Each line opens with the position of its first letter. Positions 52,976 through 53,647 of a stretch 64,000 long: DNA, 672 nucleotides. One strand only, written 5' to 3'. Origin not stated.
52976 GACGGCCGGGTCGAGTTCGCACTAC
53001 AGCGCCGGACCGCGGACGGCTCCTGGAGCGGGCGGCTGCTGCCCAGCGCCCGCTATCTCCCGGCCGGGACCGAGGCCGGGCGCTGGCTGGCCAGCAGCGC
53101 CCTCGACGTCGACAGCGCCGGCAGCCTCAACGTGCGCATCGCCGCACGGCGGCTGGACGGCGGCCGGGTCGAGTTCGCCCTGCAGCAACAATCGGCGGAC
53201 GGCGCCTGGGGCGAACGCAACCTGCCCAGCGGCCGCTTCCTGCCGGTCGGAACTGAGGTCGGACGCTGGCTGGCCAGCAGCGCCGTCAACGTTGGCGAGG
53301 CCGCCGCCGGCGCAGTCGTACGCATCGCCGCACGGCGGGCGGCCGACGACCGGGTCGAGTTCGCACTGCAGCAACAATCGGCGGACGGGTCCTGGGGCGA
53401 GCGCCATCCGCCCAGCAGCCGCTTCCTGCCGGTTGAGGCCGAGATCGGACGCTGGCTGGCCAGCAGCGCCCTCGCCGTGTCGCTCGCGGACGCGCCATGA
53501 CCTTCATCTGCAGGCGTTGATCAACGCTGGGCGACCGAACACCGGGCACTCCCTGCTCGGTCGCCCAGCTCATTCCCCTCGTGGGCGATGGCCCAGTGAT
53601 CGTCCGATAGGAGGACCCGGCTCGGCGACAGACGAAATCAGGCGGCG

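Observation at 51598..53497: Shared C-terminal module in two giant proteins on opposite strands, including an apparently undescribed 45-aa repeat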

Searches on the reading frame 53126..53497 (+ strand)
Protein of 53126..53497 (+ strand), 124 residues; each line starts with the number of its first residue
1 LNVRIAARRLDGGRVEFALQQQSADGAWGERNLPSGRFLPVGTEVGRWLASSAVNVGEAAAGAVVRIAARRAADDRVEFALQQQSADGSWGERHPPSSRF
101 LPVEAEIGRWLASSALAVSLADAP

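Call 25: predict_structure(alignment_id=A1)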
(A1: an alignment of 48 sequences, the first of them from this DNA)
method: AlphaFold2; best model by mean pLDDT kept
length: 124 residues; sequences in the alignment: 48
mean_pLDDT: 96.2   pTM: 0.88
mean pLDDT of the five models: 96.2, 95.8, 95.6, 95.5, 95.5
residues with pLDDT >= 90: 116; 70-90: 6; 50-70: 2; < 50: 0
segments of 3 or more residues with pLDDT < 50: none
pLDDT, mean of each block of 10 residues (from residue 1): 98 97 97 98 97 94 97 98 97 98 97 97 71
secondary structure, 60 per line:
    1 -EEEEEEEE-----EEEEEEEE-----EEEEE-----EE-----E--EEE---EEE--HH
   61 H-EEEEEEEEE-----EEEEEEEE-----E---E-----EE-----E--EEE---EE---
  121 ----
elements in order: E2-9 E15-22 E28-32 E48-50 E54-56 E63-71 E77-84 E110-112

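Call 30: search_solved_structures(query=A1, max_evalue=10, show_alignments=2)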
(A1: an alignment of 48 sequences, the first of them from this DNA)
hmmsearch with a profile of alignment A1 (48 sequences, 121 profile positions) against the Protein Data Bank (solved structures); distinct sequences matched with E-value up to 10: 0.

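Call 31: search_protein_families(library=pfam, alignment_id=A1, max_evalue=1)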
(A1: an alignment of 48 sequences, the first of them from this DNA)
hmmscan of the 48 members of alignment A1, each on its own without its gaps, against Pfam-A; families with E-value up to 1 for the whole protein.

A. member 1, seq(124 aa): 1 family
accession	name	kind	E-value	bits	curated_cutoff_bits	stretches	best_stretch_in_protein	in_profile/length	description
PF13243.12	SQHop_cyclase_C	-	0.019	14.5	26.1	1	15-94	213-288/319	Squalene-hopene cyclase C-terminal domain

B. families by the number of members that match (of 48 scanned): 38 families (the first 25 are shown)
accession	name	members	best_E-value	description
PF02646.22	RmuC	5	0.048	RmuC family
PF14815.12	NUDIX_4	4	0.089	NUDIX domain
PF06820.17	Phage_fiber_C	2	0.0018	Putative prophage tail fibre C-terminus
PF13243.12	SQHop_cyclase_C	2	0.019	Squalene-hopene cyclase C-terminal domain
PF22183.1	Fibre_HD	2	0.042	Atadenovirus fibre, head domain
PF07151.18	DUF1391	2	0.043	Protein of unknown function (DUF1391)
PF18614.7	RNase_II_C_S1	2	0.05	RNase II-type exonuclease C-terminal S1 domain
PF03779.20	SPW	2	0.12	SPW repeat domain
PF09465.16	LBR_tudor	2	0.18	Lamin-B receptor of TUDOR domain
PF23621.1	BP74_N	2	0.25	BP74 N-terminal domain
PF23469.1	KH_12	1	7.5e-05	KH-domain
PF18099.7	CBM_35_2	1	0.00041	Carbohydrate binding module (family 35)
PF23382.1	DUF7097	1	0.0017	Family of unknown function (DUF7097)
PF21171.3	PDE12-like_N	1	0.0051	2',5'-phosphodiesterase 12-like, N-terminal domain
PF21474.3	DNApolII_N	1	0.0052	DNA polymerase II, N-terminal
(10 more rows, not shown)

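Call 34: search_protein_representatives(alignment_id=A1)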
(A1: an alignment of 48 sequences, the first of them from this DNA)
Query: 48 sequences, 121 profile positions. Proteins with E-value up to 0.001 (for the whole library): 1603; up to 1e-10: 1153; up to 1e-30: 337. The best 150 are listed.
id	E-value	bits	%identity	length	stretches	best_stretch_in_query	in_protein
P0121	1.5e-166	560.7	-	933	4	2-119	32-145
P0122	1.2e-114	393.1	-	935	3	2-119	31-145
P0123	2.0e-95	331.1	-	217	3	2-119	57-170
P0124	2.0e-92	321.4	-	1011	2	3-119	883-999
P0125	2.3e-91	318.0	-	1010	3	2-119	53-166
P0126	2.5e-90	314.6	-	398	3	2-119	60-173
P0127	5.5e-89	310.3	-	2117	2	2-118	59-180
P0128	2.6e-86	301.7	-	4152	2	2-119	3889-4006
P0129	2.2e-80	282.5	-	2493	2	2-119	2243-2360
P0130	7.5e-76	267.9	-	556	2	2-119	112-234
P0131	6.5e-74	261.7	-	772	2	2-120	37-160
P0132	7.1e-74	261.5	-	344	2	2-120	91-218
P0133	3.8e-73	259.2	-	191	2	2-119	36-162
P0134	2.0e-72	256.8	-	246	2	2-119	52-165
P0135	1.3e-71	254.2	-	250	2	2-119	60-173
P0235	2.5e-44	166.1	-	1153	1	2-119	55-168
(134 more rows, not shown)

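Call 38: search_protein_families(library=pfam, alignment_id=A2, max_evalue=0.00001)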
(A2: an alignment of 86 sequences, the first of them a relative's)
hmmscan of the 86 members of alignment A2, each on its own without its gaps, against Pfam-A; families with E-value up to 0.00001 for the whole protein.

A. member 1, P0126 (398 aa): 2 families
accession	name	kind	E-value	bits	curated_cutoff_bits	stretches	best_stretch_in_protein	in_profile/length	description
PF13540.12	RCC1_2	-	6.7e-36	121.6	22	4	256-284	2-30/30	Regulator of chromosome condensation (RCC1) repeat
PF25390.1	WD40_RLD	-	4.4e-17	62.9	150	1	170-352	23-271/363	RCC1-like domain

B. families by the number of members that match (of 86 scanned): 48 families (the first 25 are shown)
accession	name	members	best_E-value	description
PF13540.12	RCC1_2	16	1.4e-75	Regulator of chromosome condensation (RCC1) repeat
PF25390.1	WD40_RLD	15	1.1e-60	RCC1-like domain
PF12799.13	LRR_4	9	3.8e-57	Leucine Rich repeats (2 copies)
PF13855.12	LRR_8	9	6.8e-48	Leucine rich repeat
PF00560.39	LRR_1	8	1.3e-60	Leucine Rich Repeat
PF23598.1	LRR_14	8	6.1e-47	Leucine-rich repeat region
PF13365.12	Trypsin_2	8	1.1e-25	Trypsin-like peptidase domain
PF00089.32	Trypsin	5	5.2e-12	Trypsin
PF00188.32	CAP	3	5.1e-19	Cysteine-rich secretory protein family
PF23211.1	LRR_LRWD1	3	9.4e-09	Leucine-rich repeat and WD repeat-containing protein 1, LRR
PF13516.12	LRR_6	3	1e-07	Leucine Rich repeat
PF07676.18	PD40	2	1.7e-64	WD40-like Beta Propeller Repeat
PF00930.27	DPPIV_N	2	2.6e-17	Dipeptidyl peptidase IV (DPP IV) N-terminal region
PF25174.1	Beta-prop_THOC3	2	3e-13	THOC3 beta-propeller domain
PF24758.1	LRR_At5g56370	2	1.5e-09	FBD-associated F-box protein At5g56370, LRR repeats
PF00395.25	SLH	1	4.1e-20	S-layer homology domain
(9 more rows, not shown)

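Call 41: fold_search(model_id=the predicted structure, library=pdb)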
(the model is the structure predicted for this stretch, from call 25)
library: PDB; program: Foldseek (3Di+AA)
matches with E <= 10: 803; with E <= 0.001: 0
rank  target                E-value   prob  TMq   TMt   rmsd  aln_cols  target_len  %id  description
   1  3c5p_B                3.6e-02  0.16  0.18  0.13  18.9       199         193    9  Crystal structure of BAS0735, a protein of unknown function from Bacillus anthracis str. Sterne (released 2008-02-19)
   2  3cfa_A                8.1e-02  0.30  0.20  0.17  12.8       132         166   12  Anemonia sulcata red fluorescent protein asRFP (released 2009-03-10)
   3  3cff_A                1.1e-01  0.28  0.20  0.17  12.8       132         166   11  Photoswitchable red fluorescent protein psRFP, on-state (released 2009-03-10)
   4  1xmz_C                1.2e-01  0.23  0.20  0.17  12.4       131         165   11  Crystal structure of the dark state of kindling fluorescent protein kfp from anemonia sulcata (released 2005-04-19)
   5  9h25                  1.2e-01  0.20  0.19  0.14  11.0       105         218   19  Structure of rsCherry exposed to oxygen for 16 days (released 2025-08-20)
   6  2a53_B                1.4e-01  0.30  0.22  0.18   8.8       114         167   13  fluorescent protein asFP595, A143S, off-state (released 2005-08-16)
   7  2rh7_A                1.4e-01  0.28  0.20  0.15   9.1       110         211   10  Crystal Structures of the Luciferase and Green Fluorescent Protein from Renilla Reniformis (released 2007-10-23)
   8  4emq_A                1.4e-01  0.25  0.21  0.15  13.2       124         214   10  Crystal structure of a single mutant of Dronpa, the green-on-state PDM1-4 (released 2012-11-21)
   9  8b65                  1.4e-01  0.16  0.19  0.14  13.1       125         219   17  Structure of rsCherry crystallized in anaerobic conditions (released 2023-04-05)
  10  1zgp_A                1.6e-01  0.16  0.19  0.14  13.9       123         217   14  Crystal Structure of the Discosoma Red Fluorescent Protein (DsRed) Variant K70M (released 2005-08-02)
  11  3ls3_B                1.7e-01  0.18  0.19  0.14  13.8       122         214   11  Padron0.9-ON (fluorescent state) (released 2010-03-16)
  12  3c5p_A                1.9e-01  0.14  0.22  0.16  18.6       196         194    9  Crystal structure of BAS0735, a protein of unknown function from Bacillus anthracis str. Sterne (released 2008-02-19)
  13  8oio_C                2.0e-01  0.13  0.19  0.10  15.2       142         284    8  Crystal structure of the kelch domain of human KLHL12 in complex with PLEKHA4 peptide (released 2024-04-03)
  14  5lk4                  2.0e-01  0.12  0.17  0.11  13.2        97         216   16  Structure of the Red Fluorescent Protein mScarlet at pH 7.8 (released 2016-12-07)
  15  2g3o_A                2.0e-01  0.10  0.18  0.12  17.0       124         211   13  The 2.1A crystal structure of copGFP (released 2006-08-15)
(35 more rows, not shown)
